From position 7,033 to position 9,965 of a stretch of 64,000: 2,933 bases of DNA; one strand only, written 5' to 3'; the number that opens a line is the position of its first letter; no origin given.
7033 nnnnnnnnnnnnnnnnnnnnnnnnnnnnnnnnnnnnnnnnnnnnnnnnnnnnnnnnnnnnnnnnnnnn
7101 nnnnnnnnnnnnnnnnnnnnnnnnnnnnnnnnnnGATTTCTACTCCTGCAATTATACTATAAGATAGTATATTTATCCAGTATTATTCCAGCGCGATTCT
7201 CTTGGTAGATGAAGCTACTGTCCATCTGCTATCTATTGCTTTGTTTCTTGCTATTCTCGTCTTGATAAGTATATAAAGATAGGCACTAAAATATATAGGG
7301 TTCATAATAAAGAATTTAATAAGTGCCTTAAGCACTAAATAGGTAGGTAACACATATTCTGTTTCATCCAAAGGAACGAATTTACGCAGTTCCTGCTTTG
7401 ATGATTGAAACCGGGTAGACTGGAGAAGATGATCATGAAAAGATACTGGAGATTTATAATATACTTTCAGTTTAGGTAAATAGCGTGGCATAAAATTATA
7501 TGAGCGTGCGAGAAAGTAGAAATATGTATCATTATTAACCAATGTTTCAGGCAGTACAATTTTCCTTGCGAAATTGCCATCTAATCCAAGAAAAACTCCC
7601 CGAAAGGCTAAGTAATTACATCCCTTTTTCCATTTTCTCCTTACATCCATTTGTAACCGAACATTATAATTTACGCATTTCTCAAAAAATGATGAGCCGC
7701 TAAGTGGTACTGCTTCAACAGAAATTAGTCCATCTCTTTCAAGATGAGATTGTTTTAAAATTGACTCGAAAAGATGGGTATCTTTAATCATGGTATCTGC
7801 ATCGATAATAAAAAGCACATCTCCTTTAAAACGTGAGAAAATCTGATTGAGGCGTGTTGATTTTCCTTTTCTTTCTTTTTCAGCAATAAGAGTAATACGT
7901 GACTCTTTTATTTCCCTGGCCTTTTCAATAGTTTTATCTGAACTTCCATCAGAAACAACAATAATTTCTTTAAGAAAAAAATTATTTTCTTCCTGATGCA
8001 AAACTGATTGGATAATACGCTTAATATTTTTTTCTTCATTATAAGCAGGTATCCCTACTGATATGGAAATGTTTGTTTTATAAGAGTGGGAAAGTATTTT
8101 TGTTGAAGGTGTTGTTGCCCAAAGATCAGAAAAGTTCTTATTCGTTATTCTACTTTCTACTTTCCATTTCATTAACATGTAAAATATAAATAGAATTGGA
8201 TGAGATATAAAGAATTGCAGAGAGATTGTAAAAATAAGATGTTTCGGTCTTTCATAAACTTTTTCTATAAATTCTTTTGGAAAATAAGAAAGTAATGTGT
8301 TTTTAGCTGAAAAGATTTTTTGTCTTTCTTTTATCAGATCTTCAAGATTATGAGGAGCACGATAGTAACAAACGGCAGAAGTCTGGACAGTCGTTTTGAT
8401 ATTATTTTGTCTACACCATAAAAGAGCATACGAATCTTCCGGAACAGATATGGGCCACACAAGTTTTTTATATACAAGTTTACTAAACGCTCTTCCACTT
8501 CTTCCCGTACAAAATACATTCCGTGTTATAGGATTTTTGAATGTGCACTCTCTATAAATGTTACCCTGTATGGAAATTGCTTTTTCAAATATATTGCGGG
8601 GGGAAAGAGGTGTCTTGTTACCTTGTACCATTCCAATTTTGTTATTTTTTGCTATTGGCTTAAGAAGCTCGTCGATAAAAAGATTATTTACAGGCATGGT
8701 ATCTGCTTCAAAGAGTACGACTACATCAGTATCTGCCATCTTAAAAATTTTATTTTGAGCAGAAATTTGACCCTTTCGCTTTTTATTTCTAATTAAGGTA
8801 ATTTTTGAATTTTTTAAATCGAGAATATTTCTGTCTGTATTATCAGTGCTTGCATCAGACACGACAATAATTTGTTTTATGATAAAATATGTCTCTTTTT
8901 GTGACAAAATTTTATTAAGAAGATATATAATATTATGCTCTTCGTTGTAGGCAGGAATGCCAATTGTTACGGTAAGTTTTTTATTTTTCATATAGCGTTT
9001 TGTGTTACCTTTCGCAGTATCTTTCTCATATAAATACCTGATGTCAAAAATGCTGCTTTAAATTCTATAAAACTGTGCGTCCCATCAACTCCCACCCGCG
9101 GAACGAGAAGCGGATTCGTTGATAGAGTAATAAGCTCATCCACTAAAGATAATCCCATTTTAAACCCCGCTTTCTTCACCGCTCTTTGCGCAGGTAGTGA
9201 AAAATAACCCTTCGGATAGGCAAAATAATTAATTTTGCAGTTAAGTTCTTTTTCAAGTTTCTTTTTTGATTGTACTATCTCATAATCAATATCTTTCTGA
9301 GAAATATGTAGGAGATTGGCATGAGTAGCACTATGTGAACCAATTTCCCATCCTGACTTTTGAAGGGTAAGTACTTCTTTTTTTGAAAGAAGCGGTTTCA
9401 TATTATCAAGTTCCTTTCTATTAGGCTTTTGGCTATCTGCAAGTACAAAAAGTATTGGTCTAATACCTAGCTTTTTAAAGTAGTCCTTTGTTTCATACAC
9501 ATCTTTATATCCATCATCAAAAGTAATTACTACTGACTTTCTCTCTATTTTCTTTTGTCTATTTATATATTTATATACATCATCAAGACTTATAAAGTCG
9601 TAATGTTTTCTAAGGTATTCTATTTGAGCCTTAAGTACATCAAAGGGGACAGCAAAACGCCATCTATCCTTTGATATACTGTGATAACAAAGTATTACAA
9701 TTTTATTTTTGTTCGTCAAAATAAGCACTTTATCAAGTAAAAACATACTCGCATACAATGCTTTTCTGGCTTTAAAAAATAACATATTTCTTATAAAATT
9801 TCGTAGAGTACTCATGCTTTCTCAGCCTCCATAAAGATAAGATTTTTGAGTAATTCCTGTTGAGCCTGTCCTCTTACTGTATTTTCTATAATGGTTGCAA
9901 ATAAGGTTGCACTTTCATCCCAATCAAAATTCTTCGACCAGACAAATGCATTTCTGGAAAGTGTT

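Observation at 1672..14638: Surface glycan assembly locus with two PMT/ArnT-like GT-C enzymes next to Ser/Thr/Asn-rich sortase substrates, a candidate protein O-glycosylation system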

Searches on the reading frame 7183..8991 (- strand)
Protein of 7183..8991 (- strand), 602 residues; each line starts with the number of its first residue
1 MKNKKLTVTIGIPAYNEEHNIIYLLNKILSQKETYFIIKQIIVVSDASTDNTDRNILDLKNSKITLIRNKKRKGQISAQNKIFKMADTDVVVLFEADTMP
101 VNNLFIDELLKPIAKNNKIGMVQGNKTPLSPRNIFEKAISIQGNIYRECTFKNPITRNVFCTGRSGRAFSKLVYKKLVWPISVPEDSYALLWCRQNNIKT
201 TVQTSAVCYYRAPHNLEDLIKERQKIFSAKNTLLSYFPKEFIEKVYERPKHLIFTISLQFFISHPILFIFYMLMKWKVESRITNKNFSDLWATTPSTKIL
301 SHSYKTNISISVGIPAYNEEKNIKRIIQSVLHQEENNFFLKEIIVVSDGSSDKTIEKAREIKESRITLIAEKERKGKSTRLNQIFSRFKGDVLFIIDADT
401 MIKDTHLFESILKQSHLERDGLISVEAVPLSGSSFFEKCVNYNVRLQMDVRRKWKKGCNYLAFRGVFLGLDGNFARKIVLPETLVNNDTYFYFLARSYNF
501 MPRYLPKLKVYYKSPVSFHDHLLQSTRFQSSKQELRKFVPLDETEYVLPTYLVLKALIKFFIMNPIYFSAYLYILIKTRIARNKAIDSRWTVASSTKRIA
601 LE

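Call 3: search_protein_families(library=pfam, proteins=[window:7183-8991:-], max_evalue=0.01)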
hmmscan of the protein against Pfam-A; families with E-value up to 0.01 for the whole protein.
window:7183-8991:- (602 aa): 7 families
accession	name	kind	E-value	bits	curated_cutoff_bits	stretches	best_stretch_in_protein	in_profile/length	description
PF00535.33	Glycos_transf_2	-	1.5e-46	158.9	23.3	2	311-409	1-98/168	Glycosyl transferase family 2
PF13641.12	Glyco_tranf_2_3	-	3.7e-25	89.7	27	2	310-410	3-106/230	Glycosyltransferase like family 2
PF10111.15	Glyco_tranf_2_2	-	2.9e-11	43.8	27.3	2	311-413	1-104/276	Glycosyltransferase like family 2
PF13632.12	Glyco_trans_2_3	-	1e-07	32.4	27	1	394-528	3-139/198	Glycosyl transferase family group 2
PF13704.12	Glyco_tranf_2_4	-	1.3e-07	32.4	27.5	1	325-401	5-83/98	Glycosyl transferase family 2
PF13712.12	Glyco_tranf_2_5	-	0.0055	16.9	27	0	73-122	39-88/210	Glycosyltransferase like family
PF13768.12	VWA_3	-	0.008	16.7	27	0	19-59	78-118/155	von Willebrand factor type A domain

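Call 6: search_protein_families(library=ncbifam, proteins=[window:7183-8991:-], max_evalue=0.1)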
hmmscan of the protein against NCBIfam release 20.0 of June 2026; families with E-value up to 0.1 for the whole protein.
window:7183-8991:- (602 aa): 27 families (the best 25 are shown)
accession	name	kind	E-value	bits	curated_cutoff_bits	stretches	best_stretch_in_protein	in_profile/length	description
TIGR03937.1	PgaC_IcaA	equivalog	2.8e-29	102.3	422.3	2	301-405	38-141/407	poly-beta-1,6-N-acetyl-D-glucosamine synthase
NF010496.0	PRK13915.1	equivalog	6.1e-24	84.6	262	2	303-412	26-139/307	glucosyl-3-phosphoglycerate synthase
TIGR04283.1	glyco_like_mftF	equivalog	1.5e-20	73.8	182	2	310-414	1-96/221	TIGR04283 family arsenosugar biosynthesis glycosyltransferase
TIGR03965.1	mycofact_glyco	equivalog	2.7e-20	72.7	280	2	5-113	73-179/467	mycofactocin biosynthesis glycosyltransferase MftF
NF007482.0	PRK10073.1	equivalog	3.5e-17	62.4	423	2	308-413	6-108/334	glycosyltransferase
NF047683.1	TeichurnBiosyTuaG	equivalog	8.7e-17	61.6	400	2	307-407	5-104/252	teichuronic acid biosynthesis protein TuaG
NF041875.1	EPS_EpsD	equivalog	9e-17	61.4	370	2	310-407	1-97/325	exopolysaccharide biosynthesis glycosyltransferase EpsD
NF038302.1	EPS_HpsE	equivalog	5.8e-16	58.3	300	2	7-120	2-118/307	hormogonium polysaccharide biosynthesis glycosyltransferase HpsE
NF007986.1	PRK10714.1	equivalog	4.3e-14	52.2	529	2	309-400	7-101/316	undecaprenyl-phosphate 4-deoxy-4-formamido-L-arabinose transferase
NF041865.1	EpsU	equivalog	2.5e-13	49.8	700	2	309-410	40-142/394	exopolysaccharide biosynthesis GT2 family glycosyltransferase EpsU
TIGR04182.1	glyco_TIGR04182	equivalog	2.8e-13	49.9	325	2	8-130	2-113/293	S-layer glycoprotein N-glycosyltransferase AglJ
NF053739.1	GlytfEpsEBac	equivalog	1e-11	44.3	450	2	310-401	3-94/265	glycosyltransferase EpsE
TIGR04195.1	S_glycosyl_SunS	equivalog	5.1e-11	42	350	2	307-405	56-147/421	SunS family peptide S-glycosyltransferase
NF047588.1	GlcsyltransPgfSStrep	equivalog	8.5e-11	41.6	500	2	309-410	2-105/308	glycosyltransferase PgfS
NF007453.0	PRK10018.1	equivalog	1.3e-10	41.4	382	2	306-403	4-100/280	colanic acid biosynthesis glycosyltransferase WcaA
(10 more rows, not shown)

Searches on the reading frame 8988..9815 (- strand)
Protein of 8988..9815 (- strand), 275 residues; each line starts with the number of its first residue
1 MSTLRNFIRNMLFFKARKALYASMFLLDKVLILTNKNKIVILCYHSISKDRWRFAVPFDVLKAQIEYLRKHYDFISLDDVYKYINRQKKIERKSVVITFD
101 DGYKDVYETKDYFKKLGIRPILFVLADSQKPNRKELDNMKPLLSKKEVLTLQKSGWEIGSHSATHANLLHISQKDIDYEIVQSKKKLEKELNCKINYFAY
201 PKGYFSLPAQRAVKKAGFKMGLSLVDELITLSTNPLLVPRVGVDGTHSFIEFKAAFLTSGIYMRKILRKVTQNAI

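Call 3: search_protein_families(library=pfam, proteins=[window:8988-9815:-], max_evalue=0.01)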
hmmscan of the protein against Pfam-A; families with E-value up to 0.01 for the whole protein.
window:8988-9815:- (275 aa): 2 families
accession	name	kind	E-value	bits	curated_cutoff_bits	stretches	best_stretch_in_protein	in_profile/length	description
PF01522.26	Polysacc_deac_1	-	2.2e-21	76.5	23.1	1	89-220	3-123/124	Polysaccharide deacetylase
PF10096.14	DUF2334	-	1e-05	25.7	26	1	101-219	13-141/203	Uncharacterized protein conserved in bacteria (DUF2334)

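Call 6: search_protein_families(library=ncbifam, proteins=[window:8988-9815:-], max_evalue=0.1)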
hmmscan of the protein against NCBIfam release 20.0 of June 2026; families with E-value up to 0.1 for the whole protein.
window:8988-9815:- (275 aa): 11 families
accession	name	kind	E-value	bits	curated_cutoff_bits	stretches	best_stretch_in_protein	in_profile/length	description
TIGR03938.2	deacetyl_PgaB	equivalog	9.7e-20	70.4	321.9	2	37-162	1-142/621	poly-beta-1,6-N-acetyl-D-glucosamine N-deacetylase PgaB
TIGR03933.1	PIA_icaB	equivalog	3.8e-16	59.4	248.35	1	42-244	21-230/245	intercellular adhesin biosynthesis polysaccharide N-deacetylase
TIGR02764.1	spore_ybaN_pdaB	equivalog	2.4e-11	43.8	237.4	1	91-220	4-123/191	polysaccharide deacetylase family sporulation protein PdaB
NF011177.0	PRK14582.1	equivalog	6.6e-11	41.2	923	1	35-108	45-122/671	poly-beta-1,6-N-acetyl-D-glucosamine N-deacetylase PgaB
NF050820.1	PolSacchBiosHfsH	equivalog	7.9e-08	32.3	400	1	89-247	30-184/249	oligosaccharide deacetylase HfsH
TIGR02884.1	spore_pdaA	equivalog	9.6e-08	32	298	1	90-219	34-154/224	delta-lactam-biosynthetic de-N-acetylase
TIGR02873.1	spore_ylxY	hypoth_equivalog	1.6e-06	27.5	391.5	1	150-206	132-188/268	probable sporulation protein, polysaccharide deacetylase family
NF011176.0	PRK14581.1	equivalog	1.7e-06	26.5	1091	1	35-109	45-123/673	poly-beta-1,6-N-acetyl-D-glucosamine N-deacetylase PgaB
TIGR04243.1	nodulat_NodB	equivalog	1.1e-05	25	240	1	150-219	49-119/197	chitooligosaccharide deacetylase NodB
NF045821.1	PgAcgDacpgdA1_Bac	equivalog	0.00018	20.5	400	1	89-203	84-188/282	peptidoglycan-N-acetylglucosamine deacetylase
NF045820.1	PgAcgDacpgdA_Strep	equivalog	0.00027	19.9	800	1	79-193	254-358/463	peptidoglycan-N-acetylglucosamine deacetylase PgdA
